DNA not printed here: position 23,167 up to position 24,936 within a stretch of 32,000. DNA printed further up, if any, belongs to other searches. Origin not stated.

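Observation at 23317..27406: Compact three-gene operon (winged-helix-like protein, ORC/Cdc6-like P-loop ATPase, PD-(D/E)xK nuclease): candidate uncharacterised defence or restriction-like system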

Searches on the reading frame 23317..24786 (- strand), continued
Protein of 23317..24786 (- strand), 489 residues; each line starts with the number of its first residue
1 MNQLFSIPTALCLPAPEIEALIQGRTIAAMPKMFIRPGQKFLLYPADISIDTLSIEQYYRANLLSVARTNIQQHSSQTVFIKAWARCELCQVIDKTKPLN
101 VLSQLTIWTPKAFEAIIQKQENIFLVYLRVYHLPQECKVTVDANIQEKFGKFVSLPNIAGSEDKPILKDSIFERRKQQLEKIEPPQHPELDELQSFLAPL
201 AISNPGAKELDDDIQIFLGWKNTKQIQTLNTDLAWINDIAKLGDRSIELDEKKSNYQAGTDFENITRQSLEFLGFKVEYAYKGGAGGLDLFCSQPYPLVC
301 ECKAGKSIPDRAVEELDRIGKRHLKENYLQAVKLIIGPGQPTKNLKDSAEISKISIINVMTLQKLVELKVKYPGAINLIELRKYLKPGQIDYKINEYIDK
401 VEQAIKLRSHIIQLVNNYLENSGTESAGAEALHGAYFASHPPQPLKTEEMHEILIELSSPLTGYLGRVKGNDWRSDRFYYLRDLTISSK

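Call 13: find_related_loci(query=window:23317-24786:-, collection=genome_contigs, flank=8000)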
Query window:23317-24786:- (489 aa) in genome_contigs; peptide patterns used: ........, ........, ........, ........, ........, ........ (x = any residue, [..] = any of these).
141 stretches matched a pattern; 47 encode a relative of the query (tblastn E <= 1e-3); 47 distinct loci.
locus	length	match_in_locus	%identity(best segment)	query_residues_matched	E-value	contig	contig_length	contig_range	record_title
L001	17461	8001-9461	73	1-486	0e+0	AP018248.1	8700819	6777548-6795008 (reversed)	Tolypothrix tenuis PCC 7101 DNA, nearly complete genome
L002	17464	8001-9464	71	1-486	0e+0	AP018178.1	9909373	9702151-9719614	Calothrix sp. NIES-2100 DNA, nearly complete genome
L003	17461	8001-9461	71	1-486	0e+0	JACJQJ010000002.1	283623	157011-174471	Nostoc linckia FACHB-104 contig2, whole genome shotgun sequence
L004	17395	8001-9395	68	1-487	0e+0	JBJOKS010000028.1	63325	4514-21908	MAG: Cyanobacteriota bacterium isolate sycamorecreek_2019_sw_WHONDRS-S19S_0028_A_bin.16 scaffold_0000081, whole genome s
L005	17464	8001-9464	67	1-486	0e+0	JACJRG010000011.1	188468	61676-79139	Anabaena minutissima FACHB-250 contig11, whole genome shotgun sequence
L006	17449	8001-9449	68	1-487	0e+0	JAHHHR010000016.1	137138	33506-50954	MAG: Nostoc desertorum CM1-VF14 scaffold_159_c1, whole genome shotgun sequence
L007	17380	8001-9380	67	1-487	0e+0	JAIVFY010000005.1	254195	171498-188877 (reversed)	Nostoc sp. XA013 NODE_5_length_254195_cov_150.555351, whole genome shotgun sequence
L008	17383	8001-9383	66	1-488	0e+0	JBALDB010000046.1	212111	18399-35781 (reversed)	MAG: Nostoc sp. isolate P12642 bin 1 NODE_12_length_212111_cov_172.464569, whole genome shotgun sequence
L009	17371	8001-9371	66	1-487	0e+0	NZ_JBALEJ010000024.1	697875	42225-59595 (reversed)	MAG: Nostoc sp. isolate P6602 bin 13 NODE_1_length_697875_cov_31.595239, whole genome shotgun sequence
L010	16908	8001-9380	66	1-487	0e+0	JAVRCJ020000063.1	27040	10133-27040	MAG: Nostoc sp. DedSLP01 Nostoc_sp_DedSLP01_63, whole genome shotgun sequence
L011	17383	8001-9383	66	1-487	0e+0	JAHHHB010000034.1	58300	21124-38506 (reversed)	MAG: Desmonostoc geniculatum HA4340-LM1 scaffold_162_c1, whole genome shotgun sequence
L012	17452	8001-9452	65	1-489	0e+0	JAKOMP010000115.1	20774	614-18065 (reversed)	MAG: Cyanocohniella sp. LLY scaffold_226, whole genome shotgun sequence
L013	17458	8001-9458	63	1-488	0e+0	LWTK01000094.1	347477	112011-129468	Nostoc sp. ATCC 43529 scaffold8.1, whole genome shotgun sequence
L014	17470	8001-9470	62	1-486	0e+0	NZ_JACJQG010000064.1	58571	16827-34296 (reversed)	Calothrix anomala FACHB-343 contig64, whole genome shotgun sequence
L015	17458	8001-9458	62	1-489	0e+0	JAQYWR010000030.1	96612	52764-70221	MAG: Nostoc sp. S4 S4_NODE_57_length_96612_cov_14.501, whole genome shotgun sequence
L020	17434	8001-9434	61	7-486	0e+0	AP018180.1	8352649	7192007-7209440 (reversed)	Nostoc carneum NIES-2107 DNA, nearly complete genome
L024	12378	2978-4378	61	1-487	0e+0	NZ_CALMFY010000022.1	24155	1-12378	MAG: uncultured Nostoc sp. isolate SRR13685151_bin.36_CONCOCT_v1.1_MAG NODE_115_length_24155_cov_13.212282, whole genome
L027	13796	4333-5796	61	1-486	0e+0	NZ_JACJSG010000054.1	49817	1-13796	Anabaena azotica FACHB-119 contig54, whole genome shotgun sequence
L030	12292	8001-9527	57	9-489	0e+0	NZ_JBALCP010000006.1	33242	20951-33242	MAG: Nostoc sp. isolate P12559 bin 8 NODE_441_length_33242_cov_198.668326, whole genome shotgun sequence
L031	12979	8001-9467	57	1-487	0e+0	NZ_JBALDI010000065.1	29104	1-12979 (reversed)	MAG: Nostoc sp. isolate P14318 bin 17 NODE_672_length_29104_cov_91.040539, whole genome shotgun sequence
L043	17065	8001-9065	65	141-486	6e-143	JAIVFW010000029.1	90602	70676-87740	Nostoc sp. CHAB 5844 NODE_29_length_90602_cov_77.059541, whole genome shotgun sequence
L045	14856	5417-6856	54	1-485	2e-174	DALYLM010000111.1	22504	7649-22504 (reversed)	MAG TPA_asm: Coleofasciculaceae cyanobacterium CTOTU46674 NODE_214_length_22504_cov_24.669072, whole genome shotgun sequ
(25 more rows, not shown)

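Call 22: search_solved_structures(query=A1, max_evalue=1)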
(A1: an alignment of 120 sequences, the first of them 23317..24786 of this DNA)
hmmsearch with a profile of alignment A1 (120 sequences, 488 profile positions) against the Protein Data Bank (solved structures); distinct sequences matched with E-value up to 1: 1.
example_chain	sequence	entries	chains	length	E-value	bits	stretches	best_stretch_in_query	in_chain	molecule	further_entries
2v71_A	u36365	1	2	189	0.19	13.6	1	55-217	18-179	NUCLEAR DISTRIBUTION PROTEIN NUDE-LIKE 1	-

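Call 29: find_encoding_contigs(protein=P0123, flank=10000, max_places=2)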
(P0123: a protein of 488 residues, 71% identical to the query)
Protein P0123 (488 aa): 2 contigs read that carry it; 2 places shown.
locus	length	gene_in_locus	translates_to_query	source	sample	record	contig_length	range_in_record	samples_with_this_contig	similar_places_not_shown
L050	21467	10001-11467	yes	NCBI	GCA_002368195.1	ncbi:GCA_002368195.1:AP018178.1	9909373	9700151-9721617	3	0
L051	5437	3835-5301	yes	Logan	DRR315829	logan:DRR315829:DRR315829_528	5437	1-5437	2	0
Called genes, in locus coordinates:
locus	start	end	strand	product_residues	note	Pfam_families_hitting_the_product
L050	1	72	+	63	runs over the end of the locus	-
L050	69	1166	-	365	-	PF10555:MraY_sig1 (weak), PF00953:Glycos_transf_4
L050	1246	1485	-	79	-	PF11332:DUF3134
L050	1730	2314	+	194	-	PF04755:PAP_fibrillin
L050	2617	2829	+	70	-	PF02427:PSI_PsaE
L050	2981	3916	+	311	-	PF01149:Fapy_DNA_glyco, PF06831:H2TH, PF06827:zf-FPG_IleRS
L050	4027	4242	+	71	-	PF11910:NdhO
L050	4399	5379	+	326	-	PF00056:Ldh_1_N, PF02866:Ldh_1_C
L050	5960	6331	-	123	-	-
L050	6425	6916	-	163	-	-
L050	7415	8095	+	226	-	-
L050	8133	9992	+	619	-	PF13401:AAA_22 (faint)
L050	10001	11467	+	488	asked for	PF08819:DUF1802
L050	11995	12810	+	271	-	-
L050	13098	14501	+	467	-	PF00330:Aconitase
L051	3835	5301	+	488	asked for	PF08819:DUF1802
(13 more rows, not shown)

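Call 31: predict_structure(alignment_id=A1)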
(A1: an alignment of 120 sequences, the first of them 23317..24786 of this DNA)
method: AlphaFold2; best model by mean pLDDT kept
length: 489 residues; sequences in the alignment: 120
mean_pLDDT: 81.9   pTM: 0.62
mean pLDDT of the five models: 81.9, 81.6, 80.9, 74.0, 73.7
residues with pLDDT >= 90: 137; 70-90: 279; 50-70: 55; < 50: 18
segments of 3 or more residues with pLDDT < 50: 224-231, 285-288, 485-489
pLDDT, mean of each block of 10 residues (from residue 1): 79 87 84 86 78 74 69 67 93 83 86 82 87 86 73 86 84 85 79 72 66 74 48 77 76 75 88 84 55 85 87 88 84 90 92 92 90 83 87 89 91 94 94 93 94 90 83 92 51
secondary structure, 60 per line:
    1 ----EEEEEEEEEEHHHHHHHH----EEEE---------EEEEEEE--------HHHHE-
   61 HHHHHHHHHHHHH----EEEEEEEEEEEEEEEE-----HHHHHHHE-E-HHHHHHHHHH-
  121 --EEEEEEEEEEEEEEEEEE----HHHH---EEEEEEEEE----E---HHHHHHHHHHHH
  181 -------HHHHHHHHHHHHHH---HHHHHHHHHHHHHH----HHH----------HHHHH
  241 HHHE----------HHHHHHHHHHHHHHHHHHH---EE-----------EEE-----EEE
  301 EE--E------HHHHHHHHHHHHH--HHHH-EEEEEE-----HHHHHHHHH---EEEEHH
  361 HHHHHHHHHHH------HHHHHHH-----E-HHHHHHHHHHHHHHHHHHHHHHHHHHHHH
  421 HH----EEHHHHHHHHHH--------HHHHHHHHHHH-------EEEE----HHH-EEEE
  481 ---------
elements in order: E5-14 H15-22 E27-30 E40-46 H55-58 H61-73 E78-93 H99-105 H110-119 E123-140 H145-148 E152-160 H169-180 H188-201 H205-218 H236-243 H255-273 E290-292 E298-302 H312-324 H327-330 E332-337 H343-351 E355-358 H359-371 H378-384 H392-422 H429-438 H447-457 E465-468 E477-480

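Call 34: fold_search(model_id=the predicted structure, library=pdb)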
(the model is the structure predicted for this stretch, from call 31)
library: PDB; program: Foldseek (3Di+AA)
matches with E <= 10: 246; with E <= 0.001: 0
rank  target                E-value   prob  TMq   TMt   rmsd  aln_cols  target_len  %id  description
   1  5y6b_A                4.1e-03  1.00  0.19  0.56  10.9       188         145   10  Crystal structure of ZmASCH Y47F mutant protein from Zymomonas mobilis (released 2018-07-18)
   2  5y6b_B                7.7e-03  1.00  0.21  0.61   3.8       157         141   10  Crystal structure of ZmASCH Y47F mutant protein from Zymomonas mobilis (released 2018-07-18)
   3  5y6c_A                8.1e-03  1.00  0.17  0.52   7.8       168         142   10  Crystal structure of ZmASCH S128A mutant protein from Zymomonas mobilis (released 2018-07-18)
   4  5gus_A                1.0e-02  1.00  0.17  0.52  13.1       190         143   12  Crystal structure of ASCH domain from Zymomonas mobilis (released 2017-08-30)
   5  5guq_C                1.2e-02  1.00  0.20  0.57   4.6       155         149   10  Crystal structure of ASCH from Zymomonas mobilis (released 2017-08-30)
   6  5guq_A                1.5e-02  1.00  0.20  0.60  10.9       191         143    9  Crystal structure of ASCH from Zymomonas mobilis (released 2017-08-30)
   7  8s0e_G                1.5e-02  0.91  0.14  0.20  19.1       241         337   13  H. sapiens OCCM bound to double stranded DNA (released 2024-10-02)
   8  5y6b_D                1.8e-02  1.00  0.19  0.58   6.0       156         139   10  Crystal structure of ZmASCH Y47F mutant protein from Zymomonas mobilis (released 2018-07-18)
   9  7tji_I                2.5e-02  0.47  0.13  0.17  20.0       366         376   11  S. cerevisiae ORC bound to 84 bp ARS1 DNA and Cdc6 (state 2) with flexible Orc6 N-terminal domain (released 2022-10-05)
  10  5gus_B                2.8e-02  0.94  0.15  0.46   8.5       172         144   12  Crystal structure of ASCH domain from Zymomonas mobilis (released 2017-08-30)
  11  5y7d                  2.8e-02  0.93  0.18  0.44   7.9       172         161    9  Crystal structure of human Endothelial-overexpressed LPS associated factor 1 (released 2018-08-22)
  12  2e5o_MODEL_1_A        2.9e-02  0.89  0.17  0.42  10.4       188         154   14  'Solution structure of the TRIP_4C domain of target of activating signal cointegrator 1 (released 2008-01-01)
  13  2kku_MODEL_1_A        3.3e-02  0.99  0.19  0.57   6.1       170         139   10  Solution structure of protein af2351 from Archaeoglobus fulgidus. Northeast Structural Genomics Consortium tar (released 2009-07-14)
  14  8yfj_A                5.3e-02  0.80  0.16  0.42  10.8       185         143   14  TRIP4 ASCH domain in complex with a 12bp dsDNA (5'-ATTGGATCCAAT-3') (released 2024-06-26)
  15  8yfi_A                6.9e-02  0.82  0.17  0.45  10.4       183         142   13  TRIP4 ASCH domain in complex with a 12bp dsDNA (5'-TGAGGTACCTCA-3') (released 2024-06-26)
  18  9kyl_A                8.5e-02  0.77  0.16  0.45   7.3       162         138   12  Crystal structure of human TRIP4 in complex with 11bp dsDNA (released 2025-08-20)
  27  9kyl_B                2.5e-01  0.60  0.16  0.45   7.9       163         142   13  Crystal structure of human TRIP4 in complex with 11bp dsDNA (released 2025-08-20)
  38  2vld_B                5.8e-01  0.85  0.17  0.35   6.3       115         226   20  crystal structure of a repair endonuclease from Pyrococcus abyssi (released 2009-05-19)
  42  5gke_A                6.5e-01  0.90  0.18  0.35   5.5       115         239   18  Structure of EndoMS-dsDNA1 complex (released 2016-11-02)
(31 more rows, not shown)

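Call 36: search_protein_representatives(protein=window:23317-24786:-)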
Query: 489 residues. Proteins with E-value up to 0.001 (for the whole library): 252; up to 1e-10: 206; up to 1e-30: 150. The best 150 are listed.
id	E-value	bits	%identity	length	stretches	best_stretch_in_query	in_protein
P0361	9.0e-159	545.8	54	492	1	6-488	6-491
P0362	3.8e-156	537.1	55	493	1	9-486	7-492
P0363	6.3e-140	483.6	51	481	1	9-484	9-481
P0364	1.1e-138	479.5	50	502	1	6-487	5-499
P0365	2.0e-138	478.7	53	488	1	9-486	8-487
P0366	1.5e-136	472.5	53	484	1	7-485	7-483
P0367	2.0e-133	462.2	49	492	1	7-486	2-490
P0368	3.7e-132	458.0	50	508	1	1-486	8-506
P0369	1.1e-129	449.9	50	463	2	73-486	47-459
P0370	2.3e-125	435.6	48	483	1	11-486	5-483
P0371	1.1e-123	430.0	47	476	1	11-485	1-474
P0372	1.4e-123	429.7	48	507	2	75-487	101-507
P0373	3.1e-122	425.3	47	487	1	5-487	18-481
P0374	6.2e-115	401.2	44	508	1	1-486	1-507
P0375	3.4e-114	398.8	46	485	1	6-488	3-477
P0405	1.6e-90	320.7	37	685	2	3-403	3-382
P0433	2.1e-71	257.7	55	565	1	232-484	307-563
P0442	1.2e-66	242.0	52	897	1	231-486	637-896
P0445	4.9e-66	240.0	33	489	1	8-487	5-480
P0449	1.1e-64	235.6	36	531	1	7-486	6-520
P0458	8.9e-61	222.7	52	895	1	232-486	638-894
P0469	3.7e-55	204.1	51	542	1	231-486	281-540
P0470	3.8e-55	204.1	42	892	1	231-486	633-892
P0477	2.4e-50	188.3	32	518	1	4-485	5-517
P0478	3.2e-50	187.9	31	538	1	5-468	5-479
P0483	1.4e-47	179.2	42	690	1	232-484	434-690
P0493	7.4e-40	153.7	32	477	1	9-486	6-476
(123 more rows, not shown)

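Call 37: search_protein_families(library=phrogs, proteins=[window:23317-24786:-], max_evalue=0.1)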
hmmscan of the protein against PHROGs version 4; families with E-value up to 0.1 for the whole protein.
window:23317-24786:- (489 aa): 0 families

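Call 38: search_protein_families(library=pfam, proteins=[P0442, P0458, P0470, P0483, P0433, P0469, P0405, P0478, P0449], max_evalue=0.01)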
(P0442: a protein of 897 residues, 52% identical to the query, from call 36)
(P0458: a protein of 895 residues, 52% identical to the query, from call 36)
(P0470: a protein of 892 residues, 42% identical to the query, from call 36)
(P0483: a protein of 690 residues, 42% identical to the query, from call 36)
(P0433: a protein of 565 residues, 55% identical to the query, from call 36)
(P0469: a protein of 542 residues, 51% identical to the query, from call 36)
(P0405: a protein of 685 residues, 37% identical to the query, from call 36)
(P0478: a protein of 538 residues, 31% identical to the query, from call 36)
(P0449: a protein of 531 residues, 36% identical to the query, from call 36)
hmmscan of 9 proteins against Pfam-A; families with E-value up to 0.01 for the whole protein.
P0442 (897 aa): 0 families

P0458 (895 aa): 4 families
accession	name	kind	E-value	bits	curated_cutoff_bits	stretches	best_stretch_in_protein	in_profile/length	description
PF13191.12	AAA_16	-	7.5e-10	40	32.6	1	51-265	11-143/167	AAA ATPase domain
PF13401.12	AAA_22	-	3.1e-07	31.2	27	1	68-148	7-81/130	AAA domain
PF07693.20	KAP_NTPase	-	1.4e-06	28.3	20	1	46-222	2-126/293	KAP family P-loop domain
PF04471.18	Mrr_cat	-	0.0024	18.4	21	0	652-771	4-114/115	Restriction endonuclease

P0470 (892 aa): 3 families
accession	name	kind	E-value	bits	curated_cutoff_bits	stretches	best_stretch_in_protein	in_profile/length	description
PF13401.12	AAA_22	-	4.6e-05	24.2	27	1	72-128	7-64/130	AAA domain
PF07693.20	KAP_NTPase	-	6.1e-05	22.9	20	1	73-138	23-91/293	KAP family P-loop domain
PF13191.12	AAA_16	-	0.0003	21.7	32.6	1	57-277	12-147/167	AAA ATPase domain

P0483 (690 aa): 3 families
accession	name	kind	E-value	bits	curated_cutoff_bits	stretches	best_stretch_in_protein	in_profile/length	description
PF07693.20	KAP_NTPase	-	0.00013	21.7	20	1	67-136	13-86/293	KAP family P-loop domain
PF13401.12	AAA_22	-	0.0042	17.8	27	0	76-131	8-64/130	AAA domain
PF25199.1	nSTAND_NTPase5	-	0.006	16.9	34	0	57-115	26-83/145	Novel STAND NTPase 5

P0433 (565 aa): 1 family
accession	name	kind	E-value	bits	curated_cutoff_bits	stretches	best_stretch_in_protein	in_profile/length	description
PF02195.25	ParB_N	-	1.5e-06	28.6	26.3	1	35-118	6-86/95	ParB N-terminal domain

P0469 (542 aa): 40 families (the best 25 are shown)
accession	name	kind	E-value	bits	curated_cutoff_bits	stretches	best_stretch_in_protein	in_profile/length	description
PF00515.34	TPR_1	-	4.2e-81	264.2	27.8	8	75-107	2-34/34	Tetratricopeptide repeat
PF13414.12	TPR_11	-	5.1e-75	247.4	26.8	7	120-156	6-42/42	TPR repeat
PF07719.23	TPR_2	-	3.4e-67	217.5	27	8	75-107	2-34/34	Tetratricopeptide repeat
PF13181.12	TPR_8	-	6e-66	213.5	25.7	6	75-107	2-34/34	Tetratricopeptide repeat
PF13432.12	TPR_16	-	1.3e-54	182.5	32.7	7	78-141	1-64/65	Tetratricopeptide repeat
PF13431.12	TPR_17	-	2.9e-45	149.2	24.4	5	131-163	2-34/34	Tetratricopeptide repeat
PF13428.12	TPR_14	-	4.5e-34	113.8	23.5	5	109-149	2-42/44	Tetratricopeptide repeat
PF13424.12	TPR_12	-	5.1e-34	116.7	30.1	5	75-138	4-75/77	Tetratricopeptide repeat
PF01239.28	PPTA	-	1.2e-31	106.8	29.5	2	192-222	1-31/32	Protein prenyltransferase alpha subunit repeat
PF14559.12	TPR_19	-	1.6e-30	105.6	25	4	84-148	1-65/68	Tetratricopeptide repeat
PF13371.12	TPR_9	-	9e-28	96.5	35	6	123-178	10-65/73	Tetratricopeptide repeat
PF13174.12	TPR_6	-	1.1e-23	82.6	26.3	0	75-102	1-28/33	Tetratricopeptide repeat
PF23914.1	TPR_CcmH_CycH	-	1.4e-18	67.7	42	0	70-109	46-85/158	Cytochrome c-type biogenesis protein H TPR domain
PF12895.13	ANAPC3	-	2.5e-16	60.2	27.2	2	55-133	4-81/82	Anaphase-promoting complex, cyclosome, subunit 3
PF24575.1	TPR_Slam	-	5.1e-15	56.2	35.2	0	149-195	54-100/104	Surface lipoprotein assembly modifier, N-terminal TPR repeats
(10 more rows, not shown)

P0405 (685 aa): 2 families
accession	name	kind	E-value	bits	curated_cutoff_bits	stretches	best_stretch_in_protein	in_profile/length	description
PF08819.17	DUF1802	-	1.2e-17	64.7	25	1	10-167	1-173/174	Domain of unknown function (DUF1802)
PF04471.18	Mrr_cat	-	1.3e-07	32.2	21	1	220-341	4-115/115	Restriction endonuclease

P0478 (538 aa): 1 family
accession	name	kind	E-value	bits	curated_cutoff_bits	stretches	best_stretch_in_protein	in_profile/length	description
PF08819.17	DUF1802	-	1.7e-17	64.2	25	1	10-176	1-172/174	Domain of unknown function (DUF1802)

P0449 (531 aa): 2 families
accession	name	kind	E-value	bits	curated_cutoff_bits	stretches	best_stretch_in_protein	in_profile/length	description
PF08819.17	DUF1802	-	8e-15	55.5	25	1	89-190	73-174/174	Domain of unknown function (DUF1802)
PF20662.3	COG4_C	-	0.0017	18.5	26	0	205-252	152-199/231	Conserved oligomeric Golgi complex subunit 4, C-terminal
